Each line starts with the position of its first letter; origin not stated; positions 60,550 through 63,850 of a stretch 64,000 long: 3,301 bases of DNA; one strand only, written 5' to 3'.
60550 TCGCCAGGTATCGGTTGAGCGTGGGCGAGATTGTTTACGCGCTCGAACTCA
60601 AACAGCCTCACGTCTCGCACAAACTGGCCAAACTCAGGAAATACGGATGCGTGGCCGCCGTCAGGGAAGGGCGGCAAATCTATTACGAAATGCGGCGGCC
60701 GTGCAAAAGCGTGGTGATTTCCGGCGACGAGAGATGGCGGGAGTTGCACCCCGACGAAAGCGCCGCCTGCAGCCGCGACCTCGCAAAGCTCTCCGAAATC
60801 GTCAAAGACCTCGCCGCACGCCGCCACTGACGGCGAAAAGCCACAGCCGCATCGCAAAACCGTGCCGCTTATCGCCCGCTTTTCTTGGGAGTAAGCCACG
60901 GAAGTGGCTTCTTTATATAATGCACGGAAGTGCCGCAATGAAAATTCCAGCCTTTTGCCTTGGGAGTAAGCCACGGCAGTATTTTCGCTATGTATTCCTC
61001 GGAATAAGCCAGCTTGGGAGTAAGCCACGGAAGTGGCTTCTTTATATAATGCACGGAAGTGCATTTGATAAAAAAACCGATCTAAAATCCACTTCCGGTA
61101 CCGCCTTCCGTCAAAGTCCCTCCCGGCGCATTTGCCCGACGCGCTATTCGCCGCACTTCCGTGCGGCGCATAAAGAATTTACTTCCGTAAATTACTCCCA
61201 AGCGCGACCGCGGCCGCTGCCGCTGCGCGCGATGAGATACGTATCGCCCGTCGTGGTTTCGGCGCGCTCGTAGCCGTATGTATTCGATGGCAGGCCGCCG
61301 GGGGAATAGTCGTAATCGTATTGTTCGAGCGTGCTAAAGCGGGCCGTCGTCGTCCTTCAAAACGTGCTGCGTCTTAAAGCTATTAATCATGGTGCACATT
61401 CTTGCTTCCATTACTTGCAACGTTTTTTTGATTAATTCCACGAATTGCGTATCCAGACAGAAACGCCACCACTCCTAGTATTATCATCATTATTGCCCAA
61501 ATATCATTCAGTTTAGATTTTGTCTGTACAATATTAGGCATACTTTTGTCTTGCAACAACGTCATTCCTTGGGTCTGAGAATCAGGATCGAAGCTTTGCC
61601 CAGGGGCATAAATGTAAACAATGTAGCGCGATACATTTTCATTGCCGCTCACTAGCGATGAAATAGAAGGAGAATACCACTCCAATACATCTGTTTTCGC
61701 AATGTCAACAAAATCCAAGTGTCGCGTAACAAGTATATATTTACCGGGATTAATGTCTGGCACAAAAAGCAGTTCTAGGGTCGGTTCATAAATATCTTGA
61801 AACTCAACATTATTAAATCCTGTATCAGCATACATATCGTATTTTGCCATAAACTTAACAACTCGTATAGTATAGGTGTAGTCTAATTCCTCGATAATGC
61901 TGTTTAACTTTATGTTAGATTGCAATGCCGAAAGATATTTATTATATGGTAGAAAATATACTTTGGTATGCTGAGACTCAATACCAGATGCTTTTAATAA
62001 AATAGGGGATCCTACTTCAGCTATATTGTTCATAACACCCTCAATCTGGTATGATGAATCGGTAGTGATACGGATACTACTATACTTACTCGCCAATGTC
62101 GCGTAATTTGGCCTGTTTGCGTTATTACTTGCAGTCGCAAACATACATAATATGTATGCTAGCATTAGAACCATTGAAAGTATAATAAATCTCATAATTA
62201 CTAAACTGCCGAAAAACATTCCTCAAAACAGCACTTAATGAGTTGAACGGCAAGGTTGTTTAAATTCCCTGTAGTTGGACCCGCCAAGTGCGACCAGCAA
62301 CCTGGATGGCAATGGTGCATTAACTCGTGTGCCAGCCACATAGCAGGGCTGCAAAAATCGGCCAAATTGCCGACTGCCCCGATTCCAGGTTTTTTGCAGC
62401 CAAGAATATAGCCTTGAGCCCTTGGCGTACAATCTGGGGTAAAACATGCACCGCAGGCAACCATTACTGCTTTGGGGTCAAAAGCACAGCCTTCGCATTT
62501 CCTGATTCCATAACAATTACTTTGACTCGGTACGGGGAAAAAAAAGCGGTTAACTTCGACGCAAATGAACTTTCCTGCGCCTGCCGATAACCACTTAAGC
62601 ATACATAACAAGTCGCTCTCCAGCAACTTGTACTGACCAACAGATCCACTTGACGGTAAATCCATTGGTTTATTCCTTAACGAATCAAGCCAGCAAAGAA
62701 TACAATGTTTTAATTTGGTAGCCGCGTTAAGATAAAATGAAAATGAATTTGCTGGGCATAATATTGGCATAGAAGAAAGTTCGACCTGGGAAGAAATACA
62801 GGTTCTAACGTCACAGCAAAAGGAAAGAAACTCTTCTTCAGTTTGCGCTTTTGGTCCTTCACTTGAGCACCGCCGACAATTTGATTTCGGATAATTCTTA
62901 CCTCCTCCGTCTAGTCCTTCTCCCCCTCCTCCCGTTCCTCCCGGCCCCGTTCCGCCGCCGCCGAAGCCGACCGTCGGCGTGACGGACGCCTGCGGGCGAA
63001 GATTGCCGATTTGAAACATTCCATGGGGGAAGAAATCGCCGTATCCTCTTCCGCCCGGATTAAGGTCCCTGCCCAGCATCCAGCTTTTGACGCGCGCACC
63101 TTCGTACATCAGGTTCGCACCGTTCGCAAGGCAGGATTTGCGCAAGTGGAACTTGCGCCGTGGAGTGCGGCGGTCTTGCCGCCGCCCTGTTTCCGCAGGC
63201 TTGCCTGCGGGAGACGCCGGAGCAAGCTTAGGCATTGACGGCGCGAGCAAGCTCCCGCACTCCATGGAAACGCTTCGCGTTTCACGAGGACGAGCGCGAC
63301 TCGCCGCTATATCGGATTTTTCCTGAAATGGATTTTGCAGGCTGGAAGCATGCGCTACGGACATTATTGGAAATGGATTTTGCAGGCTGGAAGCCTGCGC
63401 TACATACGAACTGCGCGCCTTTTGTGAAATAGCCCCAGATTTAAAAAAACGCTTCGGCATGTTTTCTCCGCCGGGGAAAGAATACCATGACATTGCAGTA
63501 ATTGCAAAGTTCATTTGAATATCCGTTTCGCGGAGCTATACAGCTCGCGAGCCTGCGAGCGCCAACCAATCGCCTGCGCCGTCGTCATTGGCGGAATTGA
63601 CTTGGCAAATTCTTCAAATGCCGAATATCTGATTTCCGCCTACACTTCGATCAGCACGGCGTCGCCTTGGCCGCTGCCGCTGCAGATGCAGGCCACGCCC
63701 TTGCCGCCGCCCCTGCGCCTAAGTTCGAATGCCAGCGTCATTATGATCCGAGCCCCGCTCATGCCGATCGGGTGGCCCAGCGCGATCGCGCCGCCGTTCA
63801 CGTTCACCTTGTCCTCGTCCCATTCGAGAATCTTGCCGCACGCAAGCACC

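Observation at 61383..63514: Low-GC island: Cys-rich HExxH domain grafted onto a high-GC Gly-rich segment, followed by a membrane protein (polymorphic-toxin/immunity-like layout)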

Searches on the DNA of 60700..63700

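Call 68: search_rna_families(source=window, start=60700, end=63700, threshold=evalue, max_evalue=1)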
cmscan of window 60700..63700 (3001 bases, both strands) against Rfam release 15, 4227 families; matches with E-value up to 1: 0.
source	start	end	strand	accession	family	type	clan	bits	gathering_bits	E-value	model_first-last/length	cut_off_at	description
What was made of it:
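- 60819..61230 (-): Conserved 3' block. It holds an inverted-repeat pair (arm 61150-61202 against arms 61012-61062 and 60884-60936) built from small GGAA/TTCC-loop hairpins, with three direct copies of one arm. Its end overlaps the last codons of the ArsR-family gene. No Rfam match (call 68).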

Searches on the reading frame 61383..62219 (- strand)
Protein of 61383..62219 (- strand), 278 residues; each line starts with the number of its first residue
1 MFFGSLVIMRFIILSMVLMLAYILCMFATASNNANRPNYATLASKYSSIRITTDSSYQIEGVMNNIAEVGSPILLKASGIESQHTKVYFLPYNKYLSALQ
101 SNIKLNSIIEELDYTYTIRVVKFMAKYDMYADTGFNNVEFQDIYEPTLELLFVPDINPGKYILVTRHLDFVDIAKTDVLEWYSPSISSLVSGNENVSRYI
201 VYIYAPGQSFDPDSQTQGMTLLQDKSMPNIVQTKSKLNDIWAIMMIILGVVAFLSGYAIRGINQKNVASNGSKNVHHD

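Call 7: search_protein_families(library=pfam, proteins=[window:61383-62219:-], max_evalue=1)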
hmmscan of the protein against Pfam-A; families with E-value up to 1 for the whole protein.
window:61383-62219:- (278 aa): 2 families
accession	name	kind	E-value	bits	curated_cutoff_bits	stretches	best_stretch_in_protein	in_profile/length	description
PF11346.13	DUF3149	-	0.024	14.6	23.2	0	246-265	19-38/40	Protein of unknown function (DUF3149)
PF16479.10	DUF5056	-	0.052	14.3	28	1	225-255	24-54/93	Domain of unknown function (DUF5056)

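Call 30: find_homologous_proteins(query=window:61383-62219:-, max_evalue=0.01)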
Query window:61383-62219:- (278 aa): 2 proteins with E <= 0.01 among 520 candidates.
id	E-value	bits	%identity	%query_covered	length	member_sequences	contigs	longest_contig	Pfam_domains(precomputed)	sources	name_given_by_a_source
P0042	2.2e-168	576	100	95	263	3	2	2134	-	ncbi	-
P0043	7.3e-96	339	57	99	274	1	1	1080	-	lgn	-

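Call 47: search_protein_families(library=ncbifam, proteins=[window:61383-62219:-], max_evalue=1)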
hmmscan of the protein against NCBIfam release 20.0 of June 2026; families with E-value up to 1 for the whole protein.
window:61383-62219:- (278 aa): 1 family
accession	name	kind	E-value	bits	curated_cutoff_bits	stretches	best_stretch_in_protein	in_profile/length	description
NF002986.0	PRK03717.1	equivalog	0.096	12.6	195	1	106-165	40-99/120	ribonuclease P protein component 2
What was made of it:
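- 61383..62219 (-): Probable cognate immunity gene, 278 aa. It has an N-terminal signal/anchor (aa ~6-30, ATA|S), a beta-rich domain of about 200 aa, and a C-terminal TM helix (aa ~240-260). It overlaps the toxin ORF by 19 nt; an alternative start M9 lies 5 nt after the toxin stop. No Pfam or NCBIfam family (calls 7, 47).
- No peptidase family match (calls 7, 47).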

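Call 79: predict_structure(alignment_id=A9)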
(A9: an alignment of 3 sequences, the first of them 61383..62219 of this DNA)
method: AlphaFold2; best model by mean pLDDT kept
length: 278 residues; sequences in the alignment: 3
mean_pLDDT: 48.4   pTM: 0.40
mean pLDDT of the five models: 48.4, 47.8, 47.7, 44.6, 35.5
residues with pLDDT >= 90: 0; 70-90: 35; 50-70: 95; < 50: 148
segments of 3 or more residues with pLDDT < 50: 28-57, 79-85, 111-148, 168-195, 212-237, 260-278
pLDDT, mean of each block of 10 residues (from residue 1): 72 82 62 34 32 45 64 56 50 62 55 38 34 26 39 64 54 28 28 52 67 35 25 40 71 59 43 35
secondary structure, 60 per line:
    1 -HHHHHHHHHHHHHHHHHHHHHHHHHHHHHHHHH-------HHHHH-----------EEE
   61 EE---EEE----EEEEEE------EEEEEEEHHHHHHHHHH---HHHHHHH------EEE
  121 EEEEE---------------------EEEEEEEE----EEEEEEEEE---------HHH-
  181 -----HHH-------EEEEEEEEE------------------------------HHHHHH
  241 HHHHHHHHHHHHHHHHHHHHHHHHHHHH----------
elements in order: H2-34 H42-46 E58-62 E66-68 E73-78 E85-91 H92-101 H105-111 E118-125 E147-154 E159-167 E196-204 H235-268
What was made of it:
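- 61383..62219 (-): The AF2 model is too poor to use (pLDDT 48, call 79).
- Tried and rejected: Immunity protein AF2 model had pLDDT 48 (call 79), so it was not used for fold search.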
